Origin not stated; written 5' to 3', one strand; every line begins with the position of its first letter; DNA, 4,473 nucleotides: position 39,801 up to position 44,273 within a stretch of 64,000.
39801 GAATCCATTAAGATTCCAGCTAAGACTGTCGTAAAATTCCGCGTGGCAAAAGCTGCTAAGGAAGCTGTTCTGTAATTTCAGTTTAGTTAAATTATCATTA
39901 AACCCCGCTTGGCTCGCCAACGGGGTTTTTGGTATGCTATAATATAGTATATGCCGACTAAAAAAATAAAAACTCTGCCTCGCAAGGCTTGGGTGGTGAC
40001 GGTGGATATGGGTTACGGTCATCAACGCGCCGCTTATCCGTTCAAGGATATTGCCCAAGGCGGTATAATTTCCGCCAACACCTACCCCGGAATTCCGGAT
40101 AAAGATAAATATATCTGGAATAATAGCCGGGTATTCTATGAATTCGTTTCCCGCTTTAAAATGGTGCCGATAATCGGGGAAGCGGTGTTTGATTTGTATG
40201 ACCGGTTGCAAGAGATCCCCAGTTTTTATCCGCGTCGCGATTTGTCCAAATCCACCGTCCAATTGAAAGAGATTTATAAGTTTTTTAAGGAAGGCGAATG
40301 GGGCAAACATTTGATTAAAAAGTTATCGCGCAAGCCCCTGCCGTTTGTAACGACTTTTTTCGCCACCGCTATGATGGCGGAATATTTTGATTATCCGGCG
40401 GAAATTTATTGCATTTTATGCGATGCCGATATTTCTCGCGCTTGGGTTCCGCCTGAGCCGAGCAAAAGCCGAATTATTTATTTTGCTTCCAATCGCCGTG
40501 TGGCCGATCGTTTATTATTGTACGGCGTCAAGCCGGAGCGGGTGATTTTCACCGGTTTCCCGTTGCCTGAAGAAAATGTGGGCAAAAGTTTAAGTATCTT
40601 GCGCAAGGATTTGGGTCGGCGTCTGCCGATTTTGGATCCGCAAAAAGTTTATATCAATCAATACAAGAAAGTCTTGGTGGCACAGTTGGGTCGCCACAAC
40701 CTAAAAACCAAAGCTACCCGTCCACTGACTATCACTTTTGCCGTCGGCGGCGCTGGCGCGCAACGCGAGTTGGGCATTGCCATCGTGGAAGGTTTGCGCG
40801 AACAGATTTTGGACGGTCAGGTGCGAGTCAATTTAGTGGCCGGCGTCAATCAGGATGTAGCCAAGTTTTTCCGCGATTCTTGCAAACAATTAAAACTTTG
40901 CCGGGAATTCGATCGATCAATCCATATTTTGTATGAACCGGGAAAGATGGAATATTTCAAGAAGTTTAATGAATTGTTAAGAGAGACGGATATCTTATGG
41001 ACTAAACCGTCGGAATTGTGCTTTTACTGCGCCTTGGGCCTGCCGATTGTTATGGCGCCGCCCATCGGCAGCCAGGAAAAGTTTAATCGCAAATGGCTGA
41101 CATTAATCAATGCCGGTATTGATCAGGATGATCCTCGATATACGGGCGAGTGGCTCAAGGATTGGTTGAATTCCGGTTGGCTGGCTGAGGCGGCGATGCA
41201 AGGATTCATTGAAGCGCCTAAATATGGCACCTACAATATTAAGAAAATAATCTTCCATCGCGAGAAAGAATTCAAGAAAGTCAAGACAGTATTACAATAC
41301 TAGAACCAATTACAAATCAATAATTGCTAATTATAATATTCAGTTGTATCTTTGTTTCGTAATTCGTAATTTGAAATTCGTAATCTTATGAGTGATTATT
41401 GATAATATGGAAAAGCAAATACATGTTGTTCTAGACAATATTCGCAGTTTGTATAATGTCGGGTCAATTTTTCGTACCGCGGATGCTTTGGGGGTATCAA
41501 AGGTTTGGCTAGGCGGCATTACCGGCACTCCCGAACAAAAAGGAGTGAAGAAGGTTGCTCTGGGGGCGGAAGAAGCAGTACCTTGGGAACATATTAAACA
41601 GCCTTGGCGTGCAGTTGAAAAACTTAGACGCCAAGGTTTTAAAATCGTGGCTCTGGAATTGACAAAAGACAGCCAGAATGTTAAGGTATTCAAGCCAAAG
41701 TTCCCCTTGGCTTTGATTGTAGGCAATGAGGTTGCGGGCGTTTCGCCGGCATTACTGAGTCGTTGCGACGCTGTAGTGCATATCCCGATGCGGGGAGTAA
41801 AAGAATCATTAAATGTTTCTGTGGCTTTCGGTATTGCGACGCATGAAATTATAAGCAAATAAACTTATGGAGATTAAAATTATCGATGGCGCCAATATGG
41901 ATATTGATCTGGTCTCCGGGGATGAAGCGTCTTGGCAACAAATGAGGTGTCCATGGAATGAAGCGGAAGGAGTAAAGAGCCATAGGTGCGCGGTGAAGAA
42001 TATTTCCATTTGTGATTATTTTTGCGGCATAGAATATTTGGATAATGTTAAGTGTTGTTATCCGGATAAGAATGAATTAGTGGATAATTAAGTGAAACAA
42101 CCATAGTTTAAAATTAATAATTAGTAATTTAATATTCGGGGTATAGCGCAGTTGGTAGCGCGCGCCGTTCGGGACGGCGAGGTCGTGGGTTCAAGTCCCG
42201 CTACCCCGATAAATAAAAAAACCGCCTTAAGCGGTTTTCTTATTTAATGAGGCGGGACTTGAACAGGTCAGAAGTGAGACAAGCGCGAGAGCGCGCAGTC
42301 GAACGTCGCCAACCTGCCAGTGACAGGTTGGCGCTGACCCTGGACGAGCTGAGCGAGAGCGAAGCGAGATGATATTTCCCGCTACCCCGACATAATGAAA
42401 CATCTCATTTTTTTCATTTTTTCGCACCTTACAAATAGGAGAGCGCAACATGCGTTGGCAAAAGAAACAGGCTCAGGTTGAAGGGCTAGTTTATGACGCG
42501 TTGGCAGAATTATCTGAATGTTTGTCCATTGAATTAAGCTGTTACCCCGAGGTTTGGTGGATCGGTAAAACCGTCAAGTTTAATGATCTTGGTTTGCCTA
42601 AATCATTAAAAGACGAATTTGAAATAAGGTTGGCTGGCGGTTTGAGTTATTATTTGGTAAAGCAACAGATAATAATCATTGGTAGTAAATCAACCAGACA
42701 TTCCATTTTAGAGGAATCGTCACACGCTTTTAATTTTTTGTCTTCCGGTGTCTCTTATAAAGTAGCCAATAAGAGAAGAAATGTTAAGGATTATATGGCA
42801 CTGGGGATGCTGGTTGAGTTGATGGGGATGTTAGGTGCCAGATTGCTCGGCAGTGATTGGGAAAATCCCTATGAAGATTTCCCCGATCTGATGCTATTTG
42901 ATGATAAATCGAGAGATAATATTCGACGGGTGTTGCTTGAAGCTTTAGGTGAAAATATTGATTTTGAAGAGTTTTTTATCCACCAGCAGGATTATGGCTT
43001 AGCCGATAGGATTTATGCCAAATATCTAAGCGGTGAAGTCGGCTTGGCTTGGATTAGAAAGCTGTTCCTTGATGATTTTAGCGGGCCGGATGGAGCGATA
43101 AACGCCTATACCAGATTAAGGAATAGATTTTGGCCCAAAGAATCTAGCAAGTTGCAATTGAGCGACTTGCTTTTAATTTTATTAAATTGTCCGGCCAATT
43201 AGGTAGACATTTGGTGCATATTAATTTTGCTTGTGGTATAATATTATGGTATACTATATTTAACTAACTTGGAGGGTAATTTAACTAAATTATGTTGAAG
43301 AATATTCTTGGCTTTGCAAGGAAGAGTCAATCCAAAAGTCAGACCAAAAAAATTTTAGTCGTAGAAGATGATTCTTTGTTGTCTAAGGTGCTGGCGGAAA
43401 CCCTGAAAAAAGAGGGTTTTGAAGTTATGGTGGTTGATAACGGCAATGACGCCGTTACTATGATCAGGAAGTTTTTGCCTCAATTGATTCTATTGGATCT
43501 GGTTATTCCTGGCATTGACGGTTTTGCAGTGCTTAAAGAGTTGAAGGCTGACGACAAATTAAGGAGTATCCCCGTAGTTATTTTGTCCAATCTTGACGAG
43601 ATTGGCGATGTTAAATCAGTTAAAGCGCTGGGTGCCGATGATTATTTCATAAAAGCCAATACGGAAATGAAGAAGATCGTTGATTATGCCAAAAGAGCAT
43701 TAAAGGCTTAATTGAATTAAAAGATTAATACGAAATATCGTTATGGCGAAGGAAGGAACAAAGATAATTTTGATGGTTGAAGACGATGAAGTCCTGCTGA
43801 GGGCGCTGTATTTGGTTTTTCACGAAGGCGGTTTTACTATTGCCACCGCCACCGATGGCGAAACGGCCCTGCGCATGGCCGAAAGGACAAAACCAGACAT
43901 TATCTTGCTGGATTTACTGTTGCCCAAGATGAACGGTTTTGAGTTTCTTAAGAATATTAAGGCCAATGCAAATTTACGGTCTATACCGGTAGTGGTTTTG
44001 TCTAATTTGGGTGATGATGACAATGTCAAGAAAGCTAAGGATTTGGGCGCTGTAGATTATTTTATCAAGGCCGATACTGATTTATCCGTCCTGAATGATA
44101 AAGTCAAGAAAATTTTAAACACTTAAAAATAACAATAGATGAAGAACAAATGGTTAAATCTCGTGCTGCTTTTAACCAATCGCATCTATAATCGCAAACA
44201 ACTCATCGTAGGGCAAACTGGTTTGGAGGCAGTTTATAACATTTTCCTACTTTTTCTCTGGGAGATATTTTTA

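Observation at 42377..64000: Candidate sensor-regulated adhesion/pilus locus: orphan receivers, giant Asp-box surface protein with mini-paralog, multi-PAS kinase, type IV pilus module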

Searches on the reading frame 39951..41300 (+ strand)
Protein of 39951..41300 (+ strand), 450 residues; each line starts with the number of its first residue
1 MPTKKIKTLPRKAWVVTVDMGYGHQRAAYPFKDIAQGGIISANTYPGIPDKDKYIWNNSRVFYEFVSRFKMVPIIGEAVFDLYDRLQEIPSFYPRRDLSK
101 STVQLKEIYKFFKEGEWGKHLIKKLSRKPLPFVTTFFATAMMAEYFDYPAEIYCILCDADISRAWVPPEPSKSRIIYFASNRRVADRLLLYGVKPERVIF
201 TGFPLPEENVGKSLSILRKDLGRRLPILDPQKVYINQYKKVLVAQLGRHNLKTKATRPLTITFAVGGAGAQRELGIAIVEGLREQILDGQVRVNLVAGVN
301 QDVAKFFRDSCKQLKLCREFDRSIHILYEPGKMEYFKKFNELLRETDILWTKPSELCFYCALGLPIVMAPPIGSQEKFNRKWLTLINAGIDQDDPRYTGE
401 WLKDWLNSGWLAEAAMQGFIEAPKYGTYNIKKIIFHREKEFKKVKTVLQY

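Call 66: search_protein_families(library=pfam, proteins=[window:39951-41300:+], max_evalue=0.001)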
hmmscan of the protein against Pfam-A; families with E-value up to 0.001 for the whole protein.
window:39951-41300:+ (450 aa): 1 family
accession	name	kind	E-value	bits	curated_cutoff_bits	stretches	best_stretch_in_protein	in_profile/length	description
PF22053.2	DUF6938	-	1.2e-13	51.7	27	1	253-380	32-176/236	Domain of unknown function (DUF6938)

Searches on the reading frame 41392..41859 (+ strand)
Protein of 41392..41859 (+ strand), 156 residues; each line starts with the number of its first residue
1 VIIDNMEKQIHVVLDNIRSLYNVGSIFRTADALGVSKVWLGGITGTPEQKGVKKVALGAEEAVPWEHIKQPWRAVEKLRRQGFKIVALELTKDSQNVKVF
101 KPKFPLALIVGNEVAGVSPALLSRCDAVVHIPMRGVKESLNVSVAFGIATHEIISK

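Call 66: search_protein_families(library=pfam, proteins=[window:41392-41859:+], max_evalue=0.001)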
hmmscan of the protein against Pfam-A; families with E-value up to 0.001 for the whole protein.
window:41392-41859:+ (156 aa): 1 family
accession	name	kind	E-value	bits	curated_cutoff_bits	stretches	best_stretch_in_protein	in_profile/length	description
PF00588.24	SpoU_methylase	-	2.3e-36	125.5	29.7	1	10-150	2-141/142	SpoU rRNA Methylase family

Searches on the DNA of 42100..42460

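Call 56: search_rna_families(source=window, start=42100, end=42460, threshold=evalue, max_evalue=1)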
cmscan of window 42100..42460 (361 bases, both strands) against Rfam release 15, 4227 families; matches with E-value up to 1: 9.
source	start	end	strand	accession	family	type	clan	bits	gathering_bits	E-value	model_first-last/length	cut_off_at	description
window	42137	42209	+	RF00005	tRNA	Gene; tRNA;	CL00001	66.1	29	2.1e-14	1-71/71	no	tRNA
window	42103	42245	+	RF02343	ar9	Gene; sRNA;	-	25.6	45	0.03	1-149/149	no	Alphaproteobacterial sRNA ar9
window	42147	42244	+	RF00513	Trp_leader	Cis-reg; leader;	-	24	41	0.0097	1-100/100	no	Tryptophan operon leader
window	42164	42241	+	RF01394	isrK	Gene; sRNA;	-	21.3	50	0.014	1-77/77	no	isrK Hfq binding RNA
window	42212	42317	-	RF00513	Trp_leader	Cis-reg; leader;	-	20.6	41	0.076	1-100/100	no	Tryptophan operon leader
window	42211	42347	-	RF00022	GcvB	Gene;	-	19.9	42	0.024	1-204/204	no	GcvB RNA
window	42188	42265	-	RF03632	MIR1882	Gene; miRNA;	-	19.6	107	0.19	29-103/131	no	MIR1882 microRNA precursor family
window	42100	42244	+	RF02356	BjrC1505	Gene; sRNA;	-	19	50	0.21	1-140/140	no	Alphaproteobacterial sRNA BjrC1505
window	42137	42210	-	RF04354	Plastid-ycf2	Cis-reg;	-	18.8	65.7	0.24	1-75/75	no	Plastid-ycf2 5UTR RNA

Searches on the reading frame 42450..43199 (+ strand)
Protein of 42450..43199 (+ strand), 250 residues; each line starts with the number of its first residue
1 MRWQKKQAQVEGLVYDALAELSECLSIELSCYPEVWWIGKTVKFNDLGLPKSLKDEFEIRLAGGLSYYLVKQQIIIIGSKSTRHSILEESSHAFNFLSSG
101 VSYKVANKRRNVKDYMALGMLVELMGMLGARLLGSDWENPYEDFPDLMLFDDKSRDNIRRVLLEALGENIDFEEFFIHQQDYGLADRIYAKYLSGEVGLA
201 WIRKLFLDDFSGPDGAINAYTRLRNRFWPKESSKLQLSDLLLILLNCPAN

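Call 5: search_protein_families(library=pfam, proteins=[window:42450-43199:+], max_evalue=0.01)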
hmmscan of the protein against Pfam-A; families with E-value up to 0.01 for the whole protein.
window:42450-43199:+ (250 aa): 0 families

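Call 27: search_protein_families(library=ncbifam, proteins=[window:42450-43199:+], max_evalue=0.01)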
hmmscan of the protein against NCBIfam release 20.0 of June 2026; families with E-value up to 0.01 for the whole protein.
window:42450-43199:+ (250 aa): 0 families

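Call 57: search_protein_families(library=phrogs, proteins=[window:42450-43199:+], max_evalue=0.01)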
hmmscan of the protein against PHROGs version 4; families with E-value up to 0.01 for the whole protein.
window:42450-43199:+ (250 aa): 0 families

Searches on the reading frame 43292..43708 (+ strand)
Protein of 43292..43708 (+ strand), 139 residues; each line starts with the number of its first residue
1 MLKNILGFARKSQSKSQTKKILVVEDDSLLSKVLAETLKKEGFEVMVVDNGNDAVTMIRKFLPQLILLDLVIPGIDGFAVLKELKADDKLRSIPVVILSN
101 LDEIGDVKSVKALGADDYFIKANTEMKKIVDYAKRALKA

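Call 5: search_protein_families(library=pfam, proteins=[window:43292-43708:+], max_evalue=0.01)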
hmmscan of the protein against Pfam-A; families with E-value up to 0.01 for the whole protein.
window:43292-43708:+ (139 aa): 1 family
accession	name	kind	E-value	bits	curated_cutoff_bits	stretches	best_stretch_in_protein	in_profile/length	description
PF00072.30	Response_reg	-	3.6e-22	79.1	30.2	1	21-124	1-102/111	Response regulator receiver domain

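Call 27: search_protein_families(library=ncbifam, proteins=[window:43292-43708:+], max_evalue=0.01)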
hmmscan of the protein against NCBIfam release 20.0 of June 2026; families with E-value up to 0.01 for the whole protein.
window:43292-43708:+ (139 aa): 102 families (the best 25 are shown)
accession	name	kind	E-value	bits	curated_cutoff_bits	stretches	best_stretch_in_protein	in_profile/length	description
TIGR02154.1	PhoB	equivalog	4.5e-22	78.5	296.2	1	18-123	2-107/226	phosphate regulon transcriptional regulator PhoB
NF007135.0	PRK09581.1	equivalog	8.1e-22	77.6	474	1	18-125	2-109/457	PleD family two-component system response regulator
NF007969.0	PRK10693.1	equivalog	1.9e-20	73.2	329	1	18-131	7-118/337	two-component system response regulator RssB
NF045944.1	ResRegRpaBCyano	equivalog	2.5e-20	72.8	330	1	22-122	1-98/229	response regulator transcription factor RpaB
NF040689.1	MtrAB_MtrA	equivalog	3.7e-20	72.2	300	1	21-125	1-102/219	MtrAB system response regulator MtrA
NF040534.1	resp_reg_YycF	equivalog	1.1e-18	67.4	340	1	19-125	1-104/231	response regulator YycF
NF007982.1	PRK10710.1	equivalog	4.2e-18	65.8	380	1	15-124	4-110/235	envelope stress response regulator BaeR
NF045991.1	RespRegCtrARhodob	equivalog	1.6e-17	64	350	1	20-124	2-104/224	response regulator transcription factor CtrA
NF053854.1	RespRegPhoBBctds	equivalog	1.7e-17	63.5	270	1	21-123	1-102/225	two-component system response regulator PhoB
TIGR01387.1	cztR_silR_copR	subfamily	3.2e-17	62.9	279.2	1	21-122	1-100/218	heavy metal response regulator transcription factor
NF041733.1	resp_reg_CseB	equivalog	3.3e-17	62.6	350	1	20-122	2-101/228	two-component system response regulator CseB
NF007005.1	PRK09468.1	equivalog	1.1e-16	61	331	1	17-122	2-105/237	osmolarity response regulator transcription factor OmpR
NF007928.2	PRK10643.1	equivalog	1.2e-16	61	330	1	20-122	2-102/216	two-component system response regulator PmrA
NF007977.0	PRK10701.1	equivalog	2.2e-16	60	330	1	19-123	2-103/241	two-component system response regulator RstA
NF045505.1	RR_RssB_Pseudo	equivalog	3e-16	59.5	700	1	18-137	5-122/394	two-component system response regulator RssB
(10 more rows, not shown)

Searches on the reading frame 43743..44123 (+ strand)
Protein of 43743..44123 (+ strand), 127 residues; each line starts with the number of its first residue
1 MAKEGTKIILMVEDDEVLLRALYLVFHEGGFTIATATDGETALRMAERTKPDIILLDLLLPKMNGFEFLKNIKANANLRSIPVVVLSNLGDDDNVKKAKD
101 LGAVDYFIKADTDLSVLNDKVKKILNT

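Call 5: search_protein_families(library=pfam, proteins=[window:43743-44123:+], max_evalue=0.01)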
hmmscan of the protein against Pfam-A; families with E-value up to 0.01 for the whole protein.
window:43743-44123:+ (127 aa): 2 families
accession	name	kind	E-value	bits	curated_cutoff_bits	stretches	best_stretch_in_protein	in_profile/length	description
PF00072.30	Response_reg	-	1.6e-23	83.4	30.2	1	9-110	1-100/111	Response regulator receiver domain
PF18321.7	3HCDH_RFF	-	0.0014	19.4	23.6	0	36-60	3-27/69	3-hydroxybutyryl-CoA dehydrogenase reduced Rossmann-fold domain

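Call 27: search_protein_families(library=ncbifam, proteins=[window:43743-44123:+], max_evalue=0.01)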
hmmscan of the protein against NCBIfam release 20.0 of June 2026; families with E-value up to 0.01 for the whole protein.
window:43743-44123:+ (127 aa): 101 families (the best 25 are shown)
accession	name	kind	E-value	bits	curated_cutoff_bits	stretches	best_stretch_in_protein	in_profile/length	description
NF041733.1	resp_reg_CseB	equivalog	4.1e-22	78.7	350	1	9-125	3-115/228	two-component system response regulator CseB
NF007135.0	PRK09581.1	equivalog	5.3e-21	75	474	1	8-117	4-113/457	PleD family two-component system response regulator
NF045505.1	RR_RssB_Pseudo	equivalog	1.5e-20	73.7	700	1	7-126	6-123/394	two-component system response regulator RssB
NF007969.0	PRK10693.1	equivalog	3e-20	72.5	329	1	7-125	8-124/337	two-component system response regulator RssB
TIGR02154.1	PhoB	equivalog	4.5e-20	71.9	296.2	1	7-110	3-106/226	phosphate regulon transcriptional regulator PhoB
NF040689.1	MtrAB_MtrA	equivalog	4.2e-19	68.8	300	1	9-110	1-99/219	MtrAB system response regulator MtrA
NF045944.1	ResRegRpaBCyano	equivalog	2.4e-18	66.4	330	1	10-125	1-112/229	response regulator transcription factor RpaB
NF045717.1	DVU0259_DivK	exception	4.2e-18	65.6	160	1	7-98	3-95/117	DVU0259 family response regulator domain-containing protein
TIGR02875.1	spore_0_A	equivalog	2.9e-17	62.8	200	1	10-126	5-123/262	sporulation transcription factor Spo0A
NF008469.0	PRK11361.1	equivalog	3.9e-17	62.1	714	1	6-125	4-120/461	acetoacetate metabolism transcriptional regulator AtoC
NF053854.1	RespRegPhoBBctds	equivalog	4.7e-16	58.8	270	1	9-124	1-114/225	two-component system response regulator PhoB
NF007546.0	PRK10161.1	equivalog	6.4e-16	58.6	471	1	7-111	3-107/229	phosphate response regulator transcription factor PhoB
NF001965.0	PRK00742.1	subfamily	7.3e-16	58.3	293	1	10-125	6-123/357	chemotaxis-specific protein-glutamate methyltransferase CheB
NF045991.1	RespRegCtrARhodob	equivalog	8.5e-16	58.4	350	1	9-110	3-102/224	response regulator transcription factor CtrA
TIGR01387.1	cztR_silR_copR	subfamily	4.9e-15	55.8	279.2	1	9-125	1-114/218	heavy metal response regulator transcription factor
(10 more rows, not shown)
